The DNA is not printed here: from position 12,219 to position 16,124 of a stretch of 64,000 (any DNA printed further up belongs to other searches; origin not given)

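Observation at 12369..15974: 1201-aa secreted gingipain-family homologue whose catalytic His position reads Gln: possible pseudo-peptidase with PPC domains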

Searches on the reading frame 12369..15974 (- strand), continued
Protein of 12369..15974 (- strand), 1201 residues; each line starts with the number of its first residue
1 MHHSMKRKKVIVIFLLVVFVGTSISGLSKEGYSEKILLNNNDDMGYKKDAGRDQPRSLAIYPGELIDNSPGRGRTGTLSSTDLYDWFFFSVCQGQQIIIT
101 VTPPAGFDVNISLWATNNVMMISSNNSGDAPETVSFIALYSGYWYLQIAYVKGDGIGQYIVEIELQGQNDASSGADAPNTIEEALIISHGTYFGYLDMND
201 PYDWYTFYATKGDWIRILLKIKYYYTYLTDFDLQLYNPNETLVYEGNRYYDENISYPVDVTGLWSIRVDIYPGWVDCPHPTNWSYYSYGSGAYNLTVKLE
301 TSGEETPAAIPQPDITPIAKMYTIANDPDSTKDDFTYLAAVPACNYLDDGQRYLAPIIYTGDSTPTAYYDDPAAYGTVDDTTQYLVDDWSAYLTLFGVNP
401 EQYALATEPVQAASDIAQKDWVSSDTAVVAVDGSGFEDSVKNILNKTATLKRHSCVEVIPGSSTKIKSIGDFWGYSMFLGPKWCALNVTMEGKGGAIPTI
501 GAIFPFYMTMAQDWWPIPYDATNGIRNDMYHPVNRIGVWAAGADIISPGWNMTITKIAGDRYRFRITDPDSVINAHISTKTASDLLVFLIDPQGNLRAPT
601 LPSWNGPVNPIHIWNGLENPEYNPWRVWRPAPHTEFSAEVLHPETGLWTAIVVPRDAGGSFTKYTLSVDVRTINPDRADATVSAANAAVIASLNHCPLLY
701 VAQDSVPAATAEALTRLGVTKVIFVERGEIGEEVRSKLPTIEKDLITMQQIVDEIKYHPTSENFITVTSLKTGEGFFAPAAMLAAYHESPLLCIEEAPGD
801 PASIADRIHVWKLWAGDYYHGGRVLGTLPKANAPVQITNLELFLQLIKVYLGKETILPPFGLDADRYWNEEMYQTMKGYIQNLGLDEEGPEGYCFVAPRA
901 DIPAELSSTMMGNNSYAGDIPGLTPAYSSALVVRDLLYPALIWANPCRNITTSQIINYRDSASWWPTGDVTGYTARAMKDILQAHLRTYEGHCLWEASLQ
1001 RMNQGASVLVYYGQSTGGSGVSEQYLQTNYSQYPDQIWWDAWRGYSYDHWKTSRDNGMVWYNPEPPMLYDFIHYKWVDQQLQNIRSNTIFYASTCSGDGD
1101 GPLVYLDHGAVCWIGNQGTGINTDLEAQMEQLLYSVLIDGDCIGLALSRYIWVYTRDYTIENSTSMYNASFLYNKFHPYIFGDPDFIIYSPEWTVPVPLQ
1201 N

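Call 10: search_protein_families(library=pfam, alignment_id=A1, max_evalue=1)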
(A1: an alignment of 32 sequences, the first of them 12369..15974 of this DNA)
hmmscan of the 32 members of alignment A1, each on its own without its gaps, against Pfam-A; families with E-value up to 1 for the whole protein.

A. member 1, window:12369-15974:- (1201 aa): 1 family
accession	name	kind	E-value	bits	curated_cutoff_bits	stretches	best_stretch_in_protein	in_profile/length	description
PF04151.21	PPC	-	1.3e-07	32.8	25.9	2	202-269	2-69/70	Bacterial pre-peptidase C-terminal domain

B. families by the number of members that match (of 32 scanned): 18 families
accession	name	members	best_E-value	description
PF04151.21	PPC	30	2.9e-14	Bacterial pre-peptidase C-terminal domain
PF13585.12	CHU_C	8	0.00067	CHU_C Type IX secretion signal domain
PF13752.12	DUF4165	7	0.0014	Domain of unknown function (DUF4165)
PF01364.23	Peptidase_C25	2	0.0027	Peptidase family C25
PF10683.14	DBD_Tnp_Hermes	2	0.043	Hermes transposase DNA-binding domain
PF13570.13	Beta-prop_ACSF4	1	1e-10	Beta-alanine-activating enzyme, beta-propeller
PF13360.13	PQQ_2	1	7.3e-08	Outer membrane protein assembly factor BamB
PF00801.26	PKD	1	0.00035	PKD domain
PF18998.6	Flg_new_2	1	0.0095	Divergent InlB B-repeat domain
PF18911.6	PKD_4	1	0.015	PKD domain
PF14567.11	SUKH_5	1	0.022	SMI1-KNR4 cell-wall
PF20880.2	G1_gp67_N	1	0.085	Phage G1 gp67, N-terminal domain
PF23736.1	Ig_ZP2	1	0.11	Zona pellucida sperm-binding protein 2, Ig-like domain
PF00660.22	SRP1_TIP1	1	0.11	Seripauperin and TIP1 family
PF14435.11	SUKH-4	1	0.21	SUKH-4 immunity protein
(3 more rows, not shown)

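Call 33: find_related_loci(query=A1, collection=genome_contigs, flank=6000)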
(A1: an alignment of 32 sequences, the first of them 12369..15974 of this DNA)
Query A1 (1201 aa) in genome_contigs; peptide patterns used: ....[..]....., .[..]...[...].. (x = any residue, [..] = any of these).
92 stretches matched a pattern; 74 encode a relative of the query (tblastn E <= 1e-3); 68 distinct loci.
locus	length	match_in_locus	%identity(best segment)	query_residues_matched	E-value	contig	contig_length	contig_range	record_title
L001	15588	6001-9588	67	1-1198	0e+0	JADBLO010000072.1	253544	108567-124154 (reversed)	MAG: Thermoplasmata archaeon isolate Bin3_14.8m NODE_1_length_253544_cov_17.671706, whole genome shotgun sequence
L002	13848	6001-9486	66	40-1199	0e+0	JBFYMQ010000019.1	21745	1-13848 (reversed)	MAG: Thermoplasmatales archaeon isolate PPR_0066 scaffold_284, whole genome shotgun sequence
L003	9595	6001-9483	66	40-1199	0e+0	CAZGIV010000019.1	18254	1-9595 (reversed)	MAG TPA_asm: uncultured Thermoplasmatales archaeon isolate binchicken_co94_67 genome assembly, contig: NODE_4220_length_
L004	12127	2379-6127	68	40-1199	0e+0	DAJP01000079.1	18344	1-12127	MAG TPA_asm: Euryarchaeota archaeon UBA346 UBA346_contig_21976, whole genome shotgun sequence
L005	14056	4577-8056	65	40-1199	0e+0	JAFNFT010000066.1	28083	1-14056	MAG: Methanobacteriota archaeon isolate bin_19 PROKKA_contig000066, whole genome shotgun sequence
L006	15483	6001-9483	64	40-1199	0e+0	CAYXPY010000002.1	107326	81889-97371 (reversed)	MAG TPA_asm: uncultured Thermoplasmatales archaeon isolate binchicken_co190_433 genome assembly, contig: NODE_403_length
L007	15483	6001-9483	65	40-1199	0e+0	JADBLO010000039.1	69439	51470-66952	MAG: Thermoplasmata archaeon isolate Bin3_14.8m NODE_19_length_69439_cov_14.736092, whole genome shotgun sequence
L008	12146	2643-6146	61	40-1199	0e+0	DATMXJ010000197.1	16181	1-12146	MAG TPA_asm: Thermoplasmatota archaeon isolate SMAG_U13117 k141_71352, whole genome shotgun sequence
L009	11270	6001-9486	60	40-1199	0e+0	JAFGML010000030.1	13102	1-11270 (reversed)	MAG: Thermoplasmatota archaeon isolate Zod_Metabat.472 k87_4430674, whole genome shotgun sequence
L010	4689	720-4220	58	40-1199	0e+0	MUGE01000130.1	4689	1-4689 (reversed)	MAG: Thermoplasmata archaeon M11B2D M11B2D_scaffold_687, whole genome shotgun sequence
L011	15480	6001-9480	57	40-1199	0e+0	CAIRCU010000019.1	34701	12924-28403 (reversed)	MAG: Euryarchaeota archaeon isolate AlinenSediments_bin-5223 genome assembly, contig: bin-5223:19/57, whole genome shotg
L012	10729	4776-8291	58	40-1199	0e+0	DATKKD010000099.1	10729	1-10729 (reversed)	MAG TPA_asm: Thermoplasmatota archaeon isolate SMAG_U14648 k141_415266, whole genome shotgun sequence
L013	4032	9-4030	63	40-1199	0e+0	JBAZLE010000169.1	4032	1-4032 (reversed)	MAG: Thermoplasmatota archaeon isolate SO_2017_LW4_160 scaffold_45169_c1_LW137-91_2017, whole genome shotgun sequence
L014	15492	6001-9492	54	41-1199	0e+0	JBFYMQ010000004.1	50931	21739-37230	MAG: Thermoplasmatales archaeon isolate PPR_0066 scaffold_47, whole genome shotgun sequence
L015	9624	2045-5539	54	41-1200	0e+0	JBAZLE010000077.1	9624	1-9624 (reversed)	MAG: Thermoplasmatota archaeon isolate SO_2017_LW4_160 scaffold_4840_c2_LW137-91_2017, whole genome shotgun sequence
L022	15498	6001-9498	53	40-1199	0e+0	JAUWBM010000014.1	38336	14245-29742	MAG: Thermoplasmatota archaeon isolate CSMAG_1320 CSMAG_1320_k141_350866_length_38336_cov_14.9839, whole genome shotgun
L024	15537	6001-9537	52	39-1201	0e+0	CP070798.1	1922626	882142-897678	MAG: Thermoplasmatales archaeon isolate bin14 chromosome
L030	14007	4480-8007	51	39-1201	0e+0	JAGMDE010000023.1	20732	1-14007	MAG: Thermoplasmatales archaeon isolate RS_17_39 ZL495.bin.39.fa_23, whole genome shotgun sequence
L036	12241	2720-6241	50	39-1201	0e+0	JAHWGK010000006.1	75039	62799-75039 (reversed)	MAG: Thermoplasmata archaeon isolate Hel238.bin54 NODE_6_length_75039_cov_18.801566, whole genome shotgun sequence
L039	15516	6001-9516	51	39-1199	0e+0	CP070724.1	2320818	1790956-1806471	MAG: Thermoplasmatales archaeon isolate bin45 chromosome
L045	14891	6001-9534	51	34-1201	0e+0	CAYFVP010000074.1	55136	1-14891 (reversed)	MAG TPA_asm: uncultured Thermoplasmatales archaeon isolate ERP108616_co1_160 genome assembly, contig: k119_1462632, whol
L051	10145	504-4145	41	28-1201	0e+0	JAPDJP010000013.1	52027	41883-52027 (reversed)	MAG: Thermoplasmatota archaeon isolate S4B5_HD70 c_000000000225, whole genome shotgun sequence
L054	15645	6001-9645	42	27-1201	0e+0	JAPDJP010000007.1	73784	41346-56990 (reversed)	MAG: Thermoplasmatota archaeon isolate S4B5_HD70 c_000000000137, whole genome shotgun sequence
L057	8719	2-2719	40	267-1201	0e+0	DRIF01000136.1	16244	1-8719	MAG TPA_asm: Thermoplasmatales archaeon isolate HyVt-387 HyVt-387_k295_239214, whole genome shotgun sequence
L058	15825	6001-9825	47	40-1199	0e+0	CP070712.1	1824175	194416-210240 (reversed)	MAG: Thermoplasmatales archaeon isolate bin50 chromosome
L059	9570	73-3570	52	40-1201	0e+0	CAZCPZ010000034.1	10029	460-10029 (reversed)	MAG TPA_asm: uncultured Thermoplasmatales archaeon isolate binchicken_co6_501 genome assembly, contig: NODE_8320_length_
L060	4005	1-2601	41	307-1201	0e+0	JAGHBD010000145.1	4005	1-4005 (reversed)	MAG: Thermoplasmata archaeon isolate AUK247 PB_MBMC_201_c_000000000191, whole genome shotgun sequence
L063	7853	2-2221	40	440-1201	5e-144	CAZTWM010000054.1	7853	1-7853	MAG TPA_asm: uncultured Thermoplasmatales archaeon isolate binchicken_co6_228 genome assembly, contig: NODE_11941_length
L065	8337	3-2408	38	386-1201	1e-152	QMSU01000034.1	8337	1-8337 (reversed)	MAG: Thermoplasmata archaeon isolate B78_G9 B78_Guay9_scaffold_12315, whole genome shotgun sequence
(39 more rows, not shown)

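Call 41: search_protein_families(library=pfam, proteins=[L001:8386-9567:+, L002:8284-9465:+, L008:4935-6116:+, L014:8287-9468:+, L022:8293-9474:+, L024:8305-9486:+, L039:8314-9495:+, L051:2955-4136:+, L058:8623-9804:+], max_evalue=10)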
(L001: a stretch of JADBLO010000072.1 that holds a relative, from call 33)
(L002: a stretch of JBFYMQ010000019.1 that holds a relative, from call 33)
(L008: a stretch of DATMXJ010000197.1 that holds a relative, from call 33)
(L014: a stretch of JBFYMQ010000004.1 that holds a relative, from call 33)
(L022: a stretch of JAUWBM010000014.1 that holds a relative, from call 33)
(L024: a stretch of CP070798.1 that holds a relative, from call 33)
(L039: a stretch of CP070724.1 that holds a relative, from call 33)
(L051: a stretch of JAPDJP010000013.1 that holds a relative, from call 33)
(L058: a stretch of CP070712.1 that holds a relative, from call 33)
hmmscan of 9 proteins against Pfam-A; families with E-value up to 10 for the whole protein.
L001:8386-9567:+ (394 aa): 0 families

L002:8284-9465:+ (394 aa): 0 families

L008:4935-6116:+ (394 aa): 0 families

L014:8287-9468:+ (394 aa): 2 families
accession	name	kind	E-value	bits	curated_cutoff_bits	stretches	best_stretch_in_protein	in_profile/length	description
PF01364.23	Peptidase_C25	-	0.0028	17.4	23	1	201-390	223-373/374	Peptidase family C25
PF00656.27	Peptidase_C14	-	0.1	12.7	21.4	1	208-376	72-171/233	Caspase domain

L022:8293-9474:+ (394 aa): 0 families

L024:8305-9486:+ (394 aa): 0 families

L039:8314-9495:+ (394 aa): 0 families

L051:2955-4136:+ (394 aa): 1 family
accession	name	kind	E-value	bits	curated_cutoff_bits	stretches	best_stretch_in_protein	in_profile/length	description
PF01364.23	Peptidase_C25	-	0.0034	17.1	23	2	302-382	294-373/374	Peptidase family C25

L058:8623-9804:+ (394 aa): 1 family
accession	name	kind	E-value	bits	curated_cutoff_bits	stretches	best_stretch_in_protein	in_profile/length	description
PF01364.23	Peptidase_C25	-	0.023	14.4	23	1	198-388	220-372/374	Peptidase family C25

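Call 57: search_protein_families(library=ncbifam, proteins=[window:12369-15974:-], max_evalue=0.01)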
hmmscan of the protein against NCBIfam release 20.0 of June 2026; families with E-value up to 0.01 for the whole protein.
window:12369-15974:- (1201 aa): 0 families

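Call 66: find_encoding_contigs(protein=P0002, flank=10000, max_places=3)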
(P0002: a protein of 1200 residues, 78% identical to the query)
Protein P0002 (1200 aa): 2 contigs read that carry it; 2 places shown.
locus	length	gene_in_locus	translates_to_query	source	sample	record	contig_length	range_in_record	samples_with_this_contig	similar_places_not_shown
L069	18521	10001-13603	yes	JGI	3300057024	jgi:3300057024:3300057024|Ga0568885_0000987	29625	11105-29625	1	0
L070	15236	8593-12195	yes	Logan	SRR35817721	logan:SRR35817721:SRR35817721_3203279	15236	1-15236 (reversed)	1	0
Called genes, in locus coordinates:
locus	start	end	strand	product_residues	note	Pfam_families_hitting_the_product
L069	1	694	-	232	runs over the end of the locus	PF08713:DNA_alkylation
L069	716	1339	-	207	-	PF22175:Ogg-HhH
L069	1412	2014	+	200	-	-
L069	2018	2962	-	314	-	PF03547:Mem_trans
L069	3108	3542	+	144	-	PF01814:Hemerythrin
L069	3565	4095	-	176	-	PF02943:FeThRed_B, PF21349:RUBY_RBDX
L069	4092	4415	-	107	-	PF00462:Glutaredoxin, PF13417:GST_N_3 (weak), PF13409:GST_N_2 (weak)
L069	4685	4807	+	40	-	-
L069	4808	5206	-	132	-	PF01894:YjbQ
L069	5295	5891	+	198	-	PF00702:Hydrolase, PF13419:HAD_2, PF13242:Hydrolase_like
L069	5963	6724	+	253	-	PF09754:PAC2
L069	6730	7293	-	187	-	PF00881:Nitroreductase (weak)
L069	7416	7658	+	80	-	PF01037:AsnC_trans_reg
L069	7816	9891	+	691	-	PF22842:Pel9A-like_beta_helix (weak), PF13229:Beta_helix, PF05048:NosD, PF13229:Beta_helix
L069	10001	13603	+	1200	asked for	-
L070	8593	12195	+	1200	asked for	-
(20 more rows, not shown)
